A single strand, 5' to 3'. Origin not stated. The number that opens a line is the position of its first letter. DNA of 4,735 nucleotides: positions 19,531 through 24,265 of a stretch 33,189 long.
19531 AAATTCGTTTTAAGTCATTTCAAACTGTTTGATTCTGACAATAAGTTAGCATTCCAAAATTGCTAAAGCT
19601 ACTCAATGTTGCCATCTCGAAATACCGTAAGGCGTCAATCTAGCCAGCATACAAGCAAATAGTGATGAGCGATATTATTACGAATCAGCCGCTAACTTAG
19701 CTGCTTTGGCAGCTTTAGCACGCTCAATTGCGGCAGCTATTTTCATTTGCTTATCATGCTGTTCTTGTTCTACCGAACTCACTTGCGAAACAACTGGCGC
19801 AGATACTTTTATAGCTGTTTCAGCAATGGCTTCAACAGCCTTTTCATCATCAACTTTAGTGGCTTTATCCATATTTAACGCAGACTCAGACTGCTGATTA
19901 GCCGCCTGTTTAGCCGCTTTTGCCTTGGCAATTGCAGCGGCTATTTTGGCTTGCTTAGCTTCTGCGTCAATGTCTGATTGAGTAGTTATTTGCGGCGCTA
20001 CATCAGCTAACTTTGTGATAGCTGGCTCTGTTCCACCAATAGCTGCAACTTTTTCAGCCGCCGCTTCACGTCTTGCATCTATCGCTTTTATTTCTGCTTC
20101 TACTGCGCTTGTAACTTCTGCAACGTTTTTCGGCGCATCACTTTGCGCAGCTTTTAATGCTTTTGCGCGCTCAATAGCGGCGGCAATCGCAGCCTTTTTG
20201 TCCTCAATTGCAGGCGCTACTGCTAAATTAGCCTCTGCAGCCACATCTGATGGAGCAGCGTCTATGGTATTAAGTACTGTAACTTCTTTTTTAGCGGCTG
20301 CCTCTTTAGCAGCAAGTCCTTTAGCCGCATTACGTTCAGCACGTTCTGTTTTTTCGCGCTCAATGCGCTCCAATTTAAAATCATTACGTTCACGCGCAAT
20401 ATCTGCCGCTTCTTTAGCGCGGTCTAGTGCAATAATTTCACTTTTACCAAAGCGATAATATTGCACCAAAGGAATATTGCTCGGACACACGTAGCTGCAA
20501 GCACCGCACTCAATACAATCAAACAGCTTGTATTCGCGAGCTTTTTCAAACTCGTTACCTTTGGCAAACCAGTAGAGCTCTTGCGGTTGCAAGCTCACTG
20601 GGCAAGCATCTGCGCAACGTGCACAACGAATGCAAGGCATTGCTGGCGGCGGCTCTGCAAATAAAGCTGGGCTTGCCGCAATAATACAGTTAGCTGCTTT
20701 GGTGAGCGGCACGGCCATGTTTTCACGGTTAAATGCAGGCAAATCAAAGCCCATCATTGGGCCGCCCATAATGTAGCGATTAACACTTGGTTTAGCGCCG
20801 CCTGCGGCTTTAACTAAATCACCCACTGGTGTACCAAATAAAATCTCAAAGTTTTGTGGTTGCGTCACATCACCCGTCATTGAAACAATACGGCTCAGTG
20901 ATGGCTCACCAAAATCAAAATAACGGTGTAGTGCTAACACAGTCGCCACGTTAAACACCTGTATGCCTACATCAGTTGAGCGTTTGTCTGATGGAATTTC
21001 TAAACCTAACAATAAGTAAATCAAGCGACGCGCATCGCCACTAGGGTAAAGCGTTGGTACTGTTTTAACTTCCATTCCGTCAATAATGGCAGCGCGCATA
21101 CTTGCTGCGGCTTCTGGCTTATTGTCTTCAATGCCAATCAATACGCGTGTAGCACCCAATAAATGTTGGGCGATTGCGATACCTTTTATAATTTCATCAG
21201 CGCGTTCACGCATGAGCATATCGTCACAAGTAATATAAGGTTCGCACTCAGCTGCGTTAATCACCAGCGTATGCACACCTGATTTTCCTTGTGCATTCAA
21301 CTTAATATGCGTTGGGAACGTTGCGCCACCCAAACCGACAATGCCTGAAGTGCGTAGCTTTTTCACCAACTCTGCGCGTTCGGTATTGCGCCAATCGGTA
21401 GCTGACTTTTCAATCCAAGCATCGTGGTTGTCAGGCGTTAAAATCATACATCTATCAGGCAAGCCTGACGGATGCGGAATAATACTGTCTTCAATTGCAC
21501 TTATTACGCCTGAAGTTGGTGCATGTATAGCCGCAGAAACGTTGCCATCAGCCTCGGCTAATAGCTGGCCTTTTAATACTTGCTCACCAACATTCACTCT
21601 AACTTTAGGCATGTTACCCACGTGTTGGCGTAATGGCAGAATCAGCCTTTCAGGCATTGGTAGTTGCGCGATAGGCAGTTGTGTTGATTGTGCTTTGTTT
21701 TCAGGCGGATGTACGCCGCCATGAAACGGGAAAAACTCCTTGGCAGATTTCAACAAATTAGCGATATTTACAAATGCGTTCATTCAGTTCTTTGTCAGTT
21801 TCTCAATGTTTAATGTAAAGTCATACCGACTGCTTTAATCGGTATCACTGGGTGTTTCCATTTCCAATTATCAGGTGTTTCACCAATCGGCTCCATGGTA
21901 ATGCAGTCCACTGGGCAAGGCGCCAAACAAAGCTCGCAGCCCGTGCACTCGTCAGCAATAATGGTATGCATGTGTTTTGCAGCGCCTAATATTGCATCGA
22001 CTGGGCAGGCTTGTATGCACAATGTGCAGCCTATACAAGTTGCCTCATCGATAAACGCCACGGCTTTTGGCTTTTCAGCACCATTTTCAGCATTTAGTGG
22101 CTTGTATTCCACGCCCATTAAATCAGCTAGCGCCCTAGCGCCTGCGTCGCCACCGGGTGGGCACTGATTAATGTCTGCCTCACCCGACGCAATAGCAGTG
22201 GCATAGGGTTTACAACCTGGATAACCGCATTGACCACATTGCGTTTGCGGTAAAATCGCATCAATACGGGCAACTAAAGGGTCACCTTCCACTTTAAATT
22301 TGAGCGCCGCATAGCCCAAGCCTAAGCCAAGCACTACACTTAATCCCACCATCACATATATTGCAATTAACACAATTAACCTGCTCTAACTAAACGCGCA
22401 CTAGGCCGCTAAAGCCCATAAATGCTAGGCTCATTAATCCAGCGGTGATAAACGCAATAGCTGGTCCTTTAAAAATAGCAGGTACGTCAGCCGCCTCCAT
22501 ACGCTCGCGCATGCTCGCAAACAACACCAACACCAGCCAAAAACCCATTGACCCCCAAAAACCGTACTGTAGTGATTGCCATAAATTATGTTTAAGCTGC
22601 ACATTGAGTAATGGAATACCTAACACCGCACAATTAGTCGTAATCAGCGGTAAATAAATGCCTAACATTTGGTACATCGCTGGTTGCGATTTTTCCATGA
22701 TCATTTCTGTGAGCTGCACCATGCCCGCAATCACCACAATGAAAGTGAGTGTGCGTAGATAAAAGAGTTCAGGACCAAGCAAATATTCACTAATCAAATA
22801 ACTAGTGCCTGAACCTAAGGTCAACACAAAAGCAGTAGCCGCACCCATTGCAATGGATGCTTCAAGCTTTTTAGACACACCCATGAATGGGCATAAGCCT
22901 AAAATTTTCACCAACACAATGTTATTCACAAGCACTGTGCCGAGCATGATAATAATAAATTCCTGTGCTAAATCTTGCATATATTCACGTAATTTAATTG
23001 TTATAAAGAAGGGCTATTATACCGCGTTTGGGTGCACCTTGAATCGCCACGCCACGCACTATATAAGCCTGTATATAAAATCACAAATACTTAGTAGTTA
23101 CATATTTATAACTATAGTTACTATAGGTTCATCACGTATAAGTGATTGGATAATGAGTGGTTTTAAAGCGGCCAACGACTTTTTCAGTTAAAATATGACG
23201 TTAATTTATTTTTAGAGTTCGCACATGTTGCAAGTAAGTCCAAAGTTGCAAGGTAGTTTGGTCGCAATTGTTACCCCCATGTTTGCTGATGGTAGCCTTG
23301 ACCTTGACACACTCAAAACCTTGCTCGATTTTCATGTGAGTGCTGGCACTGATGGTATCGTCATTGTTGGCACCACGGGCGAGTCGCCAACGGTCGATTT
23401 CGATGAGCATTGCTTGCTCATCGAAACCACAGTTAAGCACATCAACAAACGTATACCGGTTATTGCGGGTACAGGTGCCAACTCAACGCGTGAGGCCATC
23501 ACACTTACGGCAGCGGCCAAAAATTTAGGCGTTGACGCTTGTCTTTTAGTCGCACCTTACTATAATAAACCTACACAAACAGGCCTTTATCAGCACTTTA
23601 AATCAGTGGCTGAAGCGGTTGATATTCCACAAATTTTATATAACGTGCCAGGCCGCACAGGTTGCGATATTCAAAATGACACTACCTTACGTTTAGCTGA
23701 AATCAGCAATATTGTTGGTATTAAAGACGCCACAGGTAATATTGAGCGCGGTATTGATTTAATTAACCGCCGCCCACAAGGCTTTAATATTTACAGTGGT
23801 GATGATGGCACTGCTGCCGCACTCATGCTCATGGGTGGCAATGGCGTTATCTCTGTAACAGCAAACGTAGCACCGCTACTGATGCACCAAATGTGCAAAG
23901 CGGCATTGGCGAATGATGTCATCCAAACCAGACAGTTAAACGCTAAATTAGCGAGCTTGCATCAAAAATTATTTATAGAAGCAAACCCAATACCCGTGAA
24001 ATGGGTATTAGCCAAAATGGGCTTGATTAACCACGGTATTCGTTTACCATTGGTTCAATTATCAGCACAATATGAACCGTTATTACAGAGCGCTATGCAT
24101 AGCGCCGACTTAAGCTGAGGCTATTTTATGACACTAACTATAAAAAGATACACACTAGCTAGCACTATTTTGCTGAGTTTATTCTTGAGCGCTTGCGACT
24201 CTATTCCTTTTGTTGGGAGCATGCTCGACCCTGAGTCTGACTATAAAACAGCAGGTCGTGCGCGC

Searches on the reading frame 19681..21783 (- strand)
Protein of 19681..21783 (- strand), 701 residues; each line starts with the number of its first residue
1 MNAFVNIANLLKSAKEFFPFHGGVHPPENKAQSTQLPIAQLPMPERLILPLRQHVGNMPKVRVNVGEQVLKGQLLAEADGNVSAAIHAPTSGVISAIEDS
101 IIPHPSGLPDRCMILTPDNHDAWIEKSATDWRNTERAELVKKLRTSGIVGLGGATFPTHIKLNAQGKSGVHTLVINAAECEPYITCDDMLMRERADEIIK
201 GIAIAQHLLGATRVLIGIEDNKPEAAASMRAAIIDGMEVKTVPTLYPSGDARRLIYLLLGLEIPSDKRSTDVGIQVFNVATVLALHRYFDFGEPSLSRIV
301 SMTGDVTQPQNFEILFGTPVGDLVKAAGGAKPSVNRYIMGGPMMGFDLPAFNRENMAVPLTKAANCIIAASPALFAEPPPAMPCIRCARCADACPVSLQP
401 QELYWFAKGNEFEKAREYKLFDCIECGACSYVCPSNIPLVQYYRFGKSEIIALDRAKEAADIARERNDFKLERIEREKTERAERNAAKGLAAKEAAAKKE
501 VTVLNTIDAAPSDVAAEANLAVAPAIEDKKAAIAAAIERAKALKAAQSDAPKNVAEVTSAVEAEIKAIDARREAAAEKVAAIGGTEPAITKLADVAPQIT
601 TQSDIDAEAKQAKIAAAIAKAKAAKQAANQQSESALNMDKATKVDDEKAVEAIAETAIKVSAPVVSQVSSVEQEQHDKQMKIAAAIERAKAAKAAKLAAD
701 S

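Call 66: search_protein_families(library=pfam, proteins=[window:19681-21783:-], max_evalue=0.001)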
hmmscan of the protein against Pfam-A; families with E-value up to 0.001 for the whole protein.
window:19681-21783:- (701 aa): 14 families
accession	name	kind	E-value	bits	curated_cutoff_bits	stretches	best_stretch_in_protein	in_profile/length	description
PF01512.22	Complex1_51K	-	2.6e-47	160.9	31.2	1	144-286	2-149/150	Nuo51 FMN-binding domain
PF13375.12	RnfC_N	-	9.1e-32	109.6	25.6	1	20-119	3-100/101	RnfC Barrel sandwich hybrid domain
PF10531.15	SLBB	-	1.3e-09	38.2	27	1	299-347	1-55/55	SLBB domain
PF13183.11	Fer4_8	-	9.4e-09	36.1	27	1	383-437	4-68/68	4Fe-4S dicluster domain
PF12838.12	Fer4_7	-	3.1e-08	34.4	27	1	384-437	2-52/52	4Fe-4S dicluster domain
PF13237.11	Fer4_10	-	8.2e-08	32.5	25.5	1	384-434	9-53/53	4Fe-4S dicluster domain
PF13187.11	Fer4_9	-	2.2e-07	31.2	27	1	384-436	2-50/52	4Fe-4S dicluster domain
PF13534.11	Fer4_17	-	1.2e-06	29.4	22.2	1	384-437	2-60/61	4Fe-4S dicluster domain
PF05896.17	NQRA_N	-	1.5e-05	25.5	25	1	41-98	22-79/94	NqrA N-terminal barrel-sandwich hybrid domain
PF00037.32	Fer4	-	2e-05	24.7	21.1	0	422-437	7-22/24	4Fe-4S binding domain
PF12797.12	Fer4_2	-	4.9e-05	23.5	24.5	0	422-435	9-22/22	4Fe-4S binding domain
PF12798.12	Fer4_3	-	6.7e-05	23.9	27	0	423-437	1-15/15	4Fe-4S binding domain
PF12800.12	Fer4_4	-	0.00017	22.1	24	0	422-434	3-15/17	4Fe-4S binding domain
PF17179.9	Fer4_22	-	0.00024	22.3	27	0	423-435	2-14/95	4Fe-4S dicluster domain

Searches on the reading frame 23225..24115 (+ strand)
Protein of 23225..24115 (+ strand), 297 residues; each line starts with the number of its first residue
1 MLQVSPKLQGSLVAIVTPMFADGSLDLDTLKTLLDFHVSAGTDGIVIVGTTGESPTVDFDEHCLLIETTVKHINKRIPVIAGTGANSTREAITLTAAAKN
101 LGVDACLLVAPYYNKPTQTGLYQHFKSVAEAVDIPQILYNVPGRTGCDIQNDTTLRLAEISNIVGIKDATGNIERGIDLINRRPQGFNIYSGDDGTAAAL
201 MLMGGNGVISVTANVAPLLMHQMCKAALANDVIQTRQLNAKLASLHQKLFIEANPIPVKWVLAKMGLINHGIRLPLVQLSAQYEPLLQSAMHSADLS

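Call 66: search_protein_families(library=pfam, proteins=[window:23225-24115:+], max_evalue=0.001)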
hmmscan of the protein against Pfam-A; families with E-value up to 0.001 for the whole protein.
window:23225-24115:+ (297 aa): 1 family
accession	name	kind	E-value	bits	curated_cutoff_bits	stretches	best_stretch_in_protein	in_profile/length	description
PF00701.28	DHDPS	-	1.4e-99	333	22.1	1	8-291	2-286/289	Dihydrodipicolinate synthetase family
